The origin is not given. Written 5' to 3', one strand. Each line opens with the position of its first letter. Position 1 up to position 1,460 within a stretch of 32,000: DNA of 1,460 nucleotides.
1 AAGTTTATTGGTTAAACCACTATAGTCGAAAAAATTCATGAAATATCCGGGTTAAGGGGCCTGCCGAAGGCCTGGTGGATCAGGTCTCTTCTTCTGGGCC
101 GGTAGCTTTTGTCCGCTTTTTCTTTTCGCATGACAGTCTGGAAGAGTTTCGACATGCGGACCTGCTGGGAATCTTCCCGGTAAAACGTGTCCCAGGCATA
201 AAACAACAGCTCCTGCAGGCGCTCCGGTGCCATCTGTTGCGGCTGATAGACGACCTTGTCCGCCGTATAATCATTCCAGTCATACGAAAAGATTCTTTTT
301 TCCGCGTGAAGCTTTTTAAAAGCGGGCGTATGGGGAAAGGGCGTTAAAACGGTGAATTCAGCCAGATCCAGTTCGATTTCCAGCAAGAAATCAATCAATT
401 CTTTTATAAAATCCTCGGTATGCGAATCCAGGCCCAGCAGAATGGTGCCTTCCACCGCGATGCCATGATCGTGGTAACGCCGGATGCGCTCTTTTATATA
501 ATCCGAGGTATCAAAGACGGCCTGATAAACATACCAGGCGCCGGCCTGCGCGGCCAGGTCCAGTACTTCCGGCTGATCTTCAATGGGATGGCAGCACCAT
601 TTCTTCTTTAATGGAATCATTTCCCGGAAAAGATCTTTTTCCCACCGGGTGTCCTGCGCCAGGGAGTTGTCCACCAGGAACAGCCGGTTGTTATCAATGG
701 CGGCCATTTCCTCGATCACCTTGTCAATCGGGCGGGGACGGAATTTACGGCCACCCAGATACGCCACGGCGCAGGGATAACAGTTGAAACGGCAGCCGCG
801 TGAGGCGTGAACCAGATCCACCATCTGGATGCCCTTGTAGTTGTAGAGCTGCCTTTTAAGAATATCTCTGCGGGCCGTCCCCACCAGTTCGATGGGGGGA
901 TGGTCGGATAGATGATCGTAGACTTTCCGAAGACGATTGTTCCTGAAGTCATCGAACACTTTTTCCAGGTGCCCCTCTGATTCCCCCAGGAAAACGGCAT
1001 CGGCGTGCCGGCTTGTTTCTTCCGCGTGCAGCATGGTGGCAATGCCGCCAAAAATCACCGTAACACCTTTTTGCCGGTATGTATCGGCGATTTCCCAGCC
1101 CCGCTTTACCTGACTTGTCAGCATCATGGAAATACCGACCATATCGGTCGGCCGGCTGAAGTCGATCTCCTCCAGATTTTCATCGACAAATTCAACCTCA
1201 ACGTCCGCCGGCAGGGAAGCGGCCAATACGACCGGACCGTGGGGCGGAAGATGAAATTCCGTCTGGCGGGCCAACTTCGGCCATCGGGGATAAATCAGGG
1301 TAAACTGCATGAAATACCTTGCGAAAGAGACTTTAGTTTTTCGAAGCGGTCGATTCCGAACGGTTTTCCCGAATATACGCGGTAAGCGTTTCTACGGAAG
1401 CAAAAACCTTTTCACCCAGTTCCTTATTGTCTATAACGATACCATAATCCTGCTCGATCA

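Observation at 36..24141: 24-kb aryl-polyene/flexirubin-like type II lipid-pigment cluster in an apparently anaerobic host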

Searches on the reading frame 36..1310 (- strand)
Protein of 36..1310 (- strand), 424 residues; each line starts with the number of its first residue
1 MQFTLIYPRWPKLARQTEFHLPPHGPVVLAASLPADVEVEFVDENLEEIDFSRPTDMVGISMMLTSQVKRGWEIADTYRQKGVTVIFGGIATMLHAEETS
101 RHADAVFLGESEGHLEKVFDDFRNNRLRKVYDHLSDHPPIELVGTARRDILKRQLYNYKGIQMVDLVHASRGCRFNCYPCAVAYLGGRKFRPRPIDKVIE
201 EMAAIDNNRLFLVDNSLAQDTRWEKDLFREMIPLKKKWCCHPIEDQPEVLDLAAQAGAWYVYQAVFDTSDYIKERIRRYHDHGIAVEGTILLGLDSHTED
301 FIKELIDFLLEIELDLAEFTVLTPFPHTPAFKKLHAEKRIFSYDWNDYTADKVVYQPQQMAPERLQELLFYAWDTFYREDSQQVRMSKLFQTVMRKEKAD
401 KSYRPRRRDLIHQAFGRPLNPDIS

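Call 4: search_protein_families(library=pfam, proteins=[window:36-1310:-], max_evalue=0.01)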
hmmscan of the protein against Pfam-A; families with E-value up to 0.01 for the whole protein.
window:36-1310:- (424 aa): 3 families
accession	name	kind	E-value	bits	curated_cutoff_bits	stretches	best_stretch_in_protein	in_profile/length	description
PF02310.24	B12-binding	-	7.1e-08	32.8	32.1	1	17-118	8-120/121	B12 binding domain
PF04055.27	Radical_SAM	-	1.1e-05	26.1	29.5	1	170-282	4-126/166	Radical SAM superfamily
PF19864.5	Radical_SAM_N2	-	0.0033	17.3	29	0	77-126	80-129/151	Radical SAM proteins, N-terminal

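Call 7: search_protein_families(library=ncbifam, proteins=[window:36-1310:-], max_evalue=0.01)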
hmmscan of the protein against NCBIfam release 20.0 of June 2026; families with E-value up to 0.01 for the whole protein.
window:36-1310:- (424 aa): 20 families
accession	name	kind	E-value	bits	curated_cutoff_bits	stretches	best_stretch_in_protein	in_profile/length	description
TIGR04013.1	B12_SAM_MJ_1487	hypoth_equivalog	1.5e-16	60.3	251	1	32-207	19-194/382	TIGR04013 family B12-binding domain/radical SAM domain-containing protein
TIGR03471.1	HpnJ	equivalog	2.6e-13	49.7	577.6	1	167-396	200-446/472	hopanoid biosynthesis associated radical SAM protein HpnJ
TIGR02026.1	BchE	equivalog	9.6e-12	44.5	481.35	1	273-377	326-428/497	magnesium-protoporphyrin IX monomethyl ester anaerobic oxidative cyclase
TIGR04072.2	rSAM_ladder_B12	equivalog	3.5e-11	42.4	360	1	73-241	88-263/443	lipid biosynthesis B12-binding/radical SAM protein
TIGR04367.1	HpnR_B12_rSAM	equivalog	1.6e-09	36.9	650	1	36-215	43-237/490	hopanoid C-3 methylase HpnR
TIGR04014.1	B12_SAM_MJ_0865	equivalog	1.5e-08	33.9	360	1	63-206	47-202/434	methyl-coenzyme M reductase glutamine C-methyltransferase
NF033070.1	rSAM_AprD4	equivalog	3e-07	29.7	500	1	283-367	337-422/456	AprD4 family radical SAM diol-dehydratase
NF038361.1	rSAM_Sden_1168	equivalog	6.3e-07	28.3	575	1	165-240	283-361/560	Sden_1168 family B12-binding radical SAM P-methyltransferase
TIGR04479.1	bcpD_PhpK_rSAM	subfamily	7.6e-07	27.9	600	1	151-333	228-430/504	PhpK family radical SAM P-methyltransferase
NF045585.1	rSAM_slr0320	equivalog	1.8e-06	26.8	775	1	66-206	123-277/511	photosystem II high light acclimation radical SAM protein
NF040542.1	rSAM_RCCLKC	equivalog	2.2e-06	27.1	450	1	37-135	29-135/423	arsinothricin biosynthesis radical SAM protein ArsL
TIGR04428.1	B12_rSAM_trp_MT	equivalog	0.0002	19.9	500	0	169-242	221-297/558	tryptophan 2-C-methyltransferase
TIGR04385.1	B12_rSAM_cofa1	equivalog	0.00042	19.7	450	1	167-207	198-238/438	B12 lower ligand biosynthesis radical SAM protein BzaD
NF040546.1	rSAM_CUAEP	equivalog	0.00069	18.4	500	1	28-202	18-209/468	CUAEP/CCAEP-tail radical SAM (seleno)protein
TIGR04295.1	B12_rSAM_oligo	hypoth_equivalog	0.00081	18.2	400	1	167-214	203-252/422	TIGR04295 family B12-binding domain-containing radical SAM protein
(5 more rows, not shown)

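Call 9: find_encoding_contigs(protein=window:36-1310:-, flank=10000, max_places=6)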
Protein window:36-1310:- (424 aa): 2 contigs read that carry it; 2 places shown.
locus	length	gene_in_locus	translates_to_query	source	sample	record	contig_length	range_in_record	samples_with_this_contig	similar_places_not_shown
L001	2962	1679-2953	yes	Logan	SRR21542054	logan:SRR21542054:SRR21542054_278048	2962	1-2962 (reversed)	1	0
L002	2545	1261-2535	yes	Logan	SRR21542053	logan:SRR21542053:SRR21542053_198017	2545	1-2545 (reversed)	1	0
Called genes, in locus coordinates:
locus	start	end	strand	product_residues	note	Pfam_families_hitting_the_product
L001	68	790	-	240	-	PF00106:adh_short, PF08659:KR, PF13561:adh_short_C2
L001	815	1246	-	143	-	PF22817:ApeP-like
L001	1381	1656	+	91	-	PF00550:PP-binding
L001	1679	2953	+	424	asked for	PF02310:B12-binding (weak), PF04055:Radical_SAM (faint)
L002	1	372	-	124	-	?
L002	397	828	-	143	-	PF22817:ApeP-like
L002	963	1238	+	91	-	PF00550:PP-binding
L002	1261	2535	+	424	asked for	PF02310:B12-binding (weak), PF04055:Radical_SAM (faint)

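Call 11: find_related_loci(query=window:36-1310:-, collection=genome_contigs, flank=10000)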
Query window:36-1310:- (424 aa) in genome_contigs; peptide patterns used: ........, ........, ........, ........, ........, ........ (x = any residue, [..] = any of these).
434 stretches matched a pattern; 413 encode a relative of the query (tblastn E <= 1e-3); the best 80 are kept; 80 distinct loci.
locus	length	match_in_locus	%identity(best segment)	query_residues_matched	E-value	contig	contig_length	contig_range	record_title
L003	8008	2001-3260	98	1-420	0e+0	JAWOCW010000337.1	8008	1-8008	MAG: Desulfosudaceae bacterium isolate BLK5-1.bin.8 k191_1934669, whole genome shotgun sequence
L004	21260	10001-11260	88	1-420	0e+0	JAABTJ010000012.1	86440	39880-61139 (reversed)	MAG: Desulfobacteraceae bacterium isolate S22.Bin143 NODE_12_length_86440_cov_6.55031, whole genome shotgun sequence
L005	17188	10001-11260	88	1-420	0e+0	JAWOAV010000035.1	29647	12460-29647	MAG: Desulfosalsimonadaceae bacterium isolate BLK2-2.bin.130 k191_694845, whole genome shotgun sequence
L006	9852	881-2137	84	1-419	0e+0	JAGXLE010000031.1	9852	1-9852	MAG: Desulfobacterales bacterium isolate GSL_GSL3510_8 NODE_1100_length_9852_cov_4.60093, whole genome shotgun sequence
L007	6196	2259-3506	82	1-416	0e+0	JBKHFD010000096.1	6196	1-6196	MAG: Desulfobacterales bacterium isolate D1M05_34 NODE_12375_length_6196_cov_16.970852, whole genome shotgun sequence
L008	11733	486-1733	82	1-416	0e+0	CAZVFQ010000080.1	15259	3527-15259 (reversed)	MAG TPA_asm: uncultured Desulfobacteraceae bacterium isolate SRP252850_co1_162 genome assembly, contig: NODE_7202_length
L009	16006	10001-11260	81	1-420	0e+0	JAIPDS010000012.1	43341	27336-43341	MAG: Desulfobacteraceae bacterium isolate Tobar15.5-16.5m-G13 Tobar15-5-16-5m-C448, whole genome shotgun sequence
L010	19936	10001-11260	80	1-420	0e+0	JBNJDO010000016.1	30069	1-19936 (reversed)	MAG: Thermodesulfobacteriota bacterium isolate Y23_30dBSe4.bin.72 NODE_854_length_30069_cov_14.338972, whole genome shot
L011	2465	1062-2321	80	1-420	0e+0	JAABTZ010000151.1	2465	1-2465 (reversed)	MAG: Desulfobacteraceae bacterium isolate S25.Bin024 Scaffold_124_2, whole genome shotgun sequence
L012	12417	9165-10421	79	1-419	0e+0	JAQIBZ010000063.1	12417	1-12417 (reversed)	MAG: Desulfobacteraceae bacterium isolate GH14 k119_311823, whole genome shotgun sequence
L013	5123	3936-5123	84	1-396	0e+0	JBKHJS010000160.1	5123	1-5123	MAG: Desulfobacterales bacterium isolate D5M12_14 NODE_9197_length_5123_cov_28.503157, whole genome shotgun sequence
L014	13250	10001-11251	79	1-417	0e+0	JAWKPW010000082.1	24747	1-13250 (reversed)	MAG: Desulfobacterales bacterium isolate AC2.63 AC2.63.fa-82, whole genome shotgun sequence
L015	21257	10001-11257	79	1-419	0e+0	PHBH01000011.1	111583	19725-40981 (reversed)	MAG: Deltaproteobacteria bacterium HGW-Deltaproteobacteria-15 Ig3397_v2_scaffold_155, whole genome shotgun sequence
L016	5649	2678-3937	78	1-420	0e+0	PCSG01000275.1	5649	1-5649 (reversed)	MAG: Desulfobacterales bacterium CG23_combo_of_CG06-09_8_20_14_all_51_8 CG23_scaffold_13882_c, whole genome shotgun sequ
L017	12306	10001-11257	79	1-419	0e+0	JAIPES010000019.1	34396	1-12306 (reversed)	MAG: Desulfobacteraceae bacterium isolate Tobar18m-G7 Tobar18m-C315, whole genome shotgun sequence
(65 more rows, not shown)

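Call 38: find_related_loci(query=window:36-1310:-, collection=metagenome_contigs, flank=10000)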
Query window:36-1310:- (424 aa) in metagenome_contigs; peptide patterns used: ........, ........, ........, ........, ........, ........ (x = any residue, [..] = any of these).
551 stretches matched a pattern; 529 encode a relative of the query (tblastn E <= 1e-3); the best 80 are kept; 80 distinct loci.
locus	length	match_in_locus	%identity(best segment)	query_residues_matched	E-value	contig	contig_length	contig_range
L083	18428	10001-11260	84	1-420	0e+0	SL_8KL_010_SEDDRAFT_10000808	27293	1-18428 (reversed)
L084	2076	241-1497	79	1-419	0e+0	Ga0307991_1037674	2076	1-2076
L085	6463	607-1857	79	1-417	0e+0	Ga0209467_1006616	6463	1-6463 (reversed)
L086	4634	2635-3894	78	1-420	0e+0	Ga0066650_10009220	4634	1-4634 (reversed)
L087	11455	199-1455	78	1-419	0e+0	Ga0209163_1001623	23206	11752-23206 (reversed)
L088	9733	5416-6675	78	1-420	0e+0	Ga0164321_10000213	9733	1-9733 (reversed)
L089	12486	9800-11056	79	1-419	0e+0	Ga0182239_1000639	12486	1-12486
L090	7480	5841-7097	76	1-419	0e+0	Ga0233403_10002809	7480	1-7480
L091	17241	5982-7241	77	1-420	0e+0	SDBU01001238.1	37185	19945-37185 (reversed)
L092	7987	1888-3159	78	1-424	0e+0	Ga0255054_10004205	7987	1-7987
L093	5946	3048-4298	78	1-417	0e+0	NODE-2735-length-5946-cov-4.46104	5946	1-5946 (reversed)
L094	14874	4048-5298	78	1-417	0e+0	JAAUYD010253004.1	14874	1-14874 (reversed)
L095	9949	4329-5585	77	1-419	0e+0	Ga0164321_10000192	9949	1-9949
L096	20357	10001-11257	77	1-419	0e+0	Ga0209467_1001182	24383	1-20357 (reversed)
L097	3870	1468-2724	78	1-419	0e+0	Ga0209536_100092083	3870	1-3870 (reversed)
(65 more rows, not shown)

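Call 40: search_protein_families(library=pfam, proteins=[L003:4882-5691:-, L003:5688-6932:-, L003:3488-4888:+], max_evalue=1)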
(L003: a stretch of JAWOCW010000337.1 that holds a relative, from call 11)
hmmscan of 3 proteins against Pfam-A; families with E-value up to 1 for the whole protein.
L003:4882-5691:- (269 aa): 1 family
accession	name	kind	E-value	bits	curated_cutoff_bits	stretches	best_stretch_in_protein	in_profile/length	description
PF01553.26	Acyltransferase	-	7.4e-23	81.3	23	1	74-193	4-126/132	Acyltransferase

L003:5688-6932:- (414 aa): 5 families
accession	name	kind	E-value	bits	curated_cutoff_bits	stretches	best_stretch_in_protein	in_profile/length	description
PF00109.32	ketoacyl-synt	-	5e-33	115.2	20.8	1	3-249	2-251/252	Beta-ketoacyl synthase, N-terminal domain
PF02801.28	Ketoacyl-synt_C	-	4.5e-25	88.4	20.8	1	259-367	2-118/119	Beta-ketoacyl synthase, C-terminal domain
PF03123.20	CAT_RBD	-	0.012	16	25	0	87-128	14-54/57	CAT RNA binding domain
PF09763.15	Sec3_CC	-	0.073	13.4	27.1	1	315-357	15-57/133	Exocyst complex component Sec3, coiled-coil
PF16197.11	KAsynt_C_assoc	-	0.16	12.8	33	1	378-410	14-46/111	Ketoacyl-synthetase C-terminal extension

L003:3488-4888:+ (466 aa): 2 families
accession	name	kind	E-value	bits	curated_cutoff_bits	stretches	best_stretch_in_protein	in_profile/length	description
PF00501.34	AMP-binding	-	1e-08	34.9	29.9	1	120-281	205-374/384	AMP-binding enzyme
PF04443.18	LuxE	-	0.013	14.9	24.9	1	232-323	282-375/391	Acyl-protein synthetase, LuxE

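Call 48: search_protein_families(library=ncbifam, proteins=[L003:3488-4888:+, L003:4882-5691:-, L003:5688-6932:-], max_evalue=0.00001)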
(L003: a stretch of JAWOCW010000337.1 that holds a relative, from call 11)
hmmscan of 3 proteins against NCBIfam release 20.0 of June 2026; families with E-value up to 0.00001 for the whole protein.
L003:3488-4888:+ (466 aa): 8 families
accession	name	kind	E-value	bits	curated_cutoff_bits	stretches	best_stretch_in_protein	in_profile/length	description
NF041217.1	BagE_FevW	exception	4e-52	177.6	800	1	47-419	38-409/424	bagremycin/ferroverdin synthetase BagE/FevW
NF041878.1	paak_haloarch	equivalog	1.3e-41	142.6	700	1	45-394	47-399/427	phenylacetate--CoA ligase PaaK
TIGR02155.1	PA_CoA_ligase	equivalog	4.1e-35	121.1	646.3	1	46-406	43-406/422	phenylacetate--CoA ligase PaaK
NF045666.1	DVU1553_fam_AMP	equivalog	1.9e-34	119.2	300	1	26-316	32-324/331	DVU_1553 family AMP-dependent CoA ligase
NF053551.1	FlxY_rubin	equivalog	1.5e-33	116.2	520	2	167-402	163-405/424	flexirubin biosynthesis putative acyl-CoA ligase FlxY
TIGR03335.1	F390_ftsA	equivalog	2.3e-20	72.7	458.7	1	46-344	49-351/445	coenzyme F390 synthetase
TIGR02304.1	aden_form_hyp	equivalog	4.2e-10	39.2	251.9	1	204-373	214-381/430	F390 synthetase-related protein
NF004837.0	PRK06187.1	subfamily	4.8e-06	25.1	476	0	161-246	249-330/531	long-chain-fatty-acid--CoA ligase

L003:4882-5691:- (269 aa): 5 families
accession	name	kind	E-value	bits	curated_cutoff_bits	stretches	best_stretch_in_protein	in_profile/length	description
TIGR00530.1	AGP_acyltrn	subfamily_domain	3.4e-19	68.9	102.95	1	80-197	12-128/130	1-acylglycerol-3-phosphate O-acyltransferase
NF006386.0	PRK08633.1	equivalog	1.8e-15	55.8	1221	1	46-193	403-546/1147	acyl-[ACP]--phospholipid O-acyltransferase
NF052553.1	LyOrLpactfOlsABRUA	equivalog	1.9e-09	37.1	300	1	57-186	38-164/263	lyso-ornithine lipid O-acyltransferase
NF011593.0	PRK15018.1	equivalog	6.8e-08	32.5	501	1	156-252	137-228/245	1-acylglycerol-3-phosphate O-acyltransferase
NF052552.1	LyOrLpactfOlsARHOCB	equivalog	1.7e-06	27.2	300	1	84-184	86-182/271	lyso-ornithine lipid O-acyltransferase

L003:5688-6932:- (414 aa): 19 families
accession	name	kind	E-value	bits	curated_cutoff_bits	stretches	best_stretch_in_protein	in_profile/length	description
NF006587.0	PRK09116.1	equivalog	3.2e-118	395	470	1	3-407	2-404/408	beta-ketoacyl-ACP synthase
TIGR03150.1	fabF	equivalog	2.8e-86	289.8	493.75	1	3-407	1-406/407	beta-ketoacyl-ACP synthase II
NF005589.0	PRK07314.1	subfamily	4.7e-84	282.5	387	1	2-408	3-410/413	beta-ketoacyl-ACP synthase II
NF005935.0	PRK07967.1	equivalog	6.8e-82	275.5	630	1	3-407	2-401/406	beta-ketoacyl-ACP synthase I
NF004970.0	PRK06333.1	subfamily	1.8e-72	244.5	525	1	2-407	3-419/424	beta-ketoacyl-ACP synthase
NF005916.1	PRK07910.1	equivalog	4.7e-63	213.5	560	1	4-407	13-415/418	KasA/KasB family beta-ketoacyl-ACP synthase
NF006434.0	PRK08722.1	equivalog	5.4e-56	190.2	759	1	2-407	3-411/414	beta-ketoacyl-ACP synthase II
NF006274.0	PRK08439.1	equivalog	2.4e-55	188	621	1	3-407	2-403/406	beta-ketoacyl-ACP synthase II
NF005076.0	PRK06501.1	equivalog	1.9e-53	181.9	629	1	5-409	13-422/425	beta-ketoacyl-ACP synthase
NF006618.0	PRK09185.1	subfamily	6e-51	173.7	407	1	4-408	4-391/394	beta-ketoacyl-ACP synthase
NF005490.0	PRK07103.1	equivalog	1.1e-49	169.7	445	1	3-408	4-411/414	polyketide beta-ketoacyl:acyl carrier protein synthase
NF004618.0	PRK05952.1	equivalog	4e-48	164.2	455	1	80-408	63-381/384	beta-ketoacyl-ACP synthase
NF058662.1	cispenta_AmcF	equivalog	2e-44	152.1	325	1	5-408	2-368/369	cispentacin biosynthesis acyltransferase subunit AmcF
NF045894.1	PKS_plus_SDR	equivalog_domain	1.4e-28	99.2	1740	1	87-408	103-425/1515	type I polyketide synthase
NF040607.1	mycolic_Pks13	equivalog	7.1e-24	83.4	2100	1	144-409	248-525/1680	polyketide synthase Pks13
TIGR02813.1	omega_3_PfaA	subfamily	6.4e-16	56.3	1010.1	1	147-407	186-459/2582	polyketide-type polyunsaturated fatty acid synthase PfaA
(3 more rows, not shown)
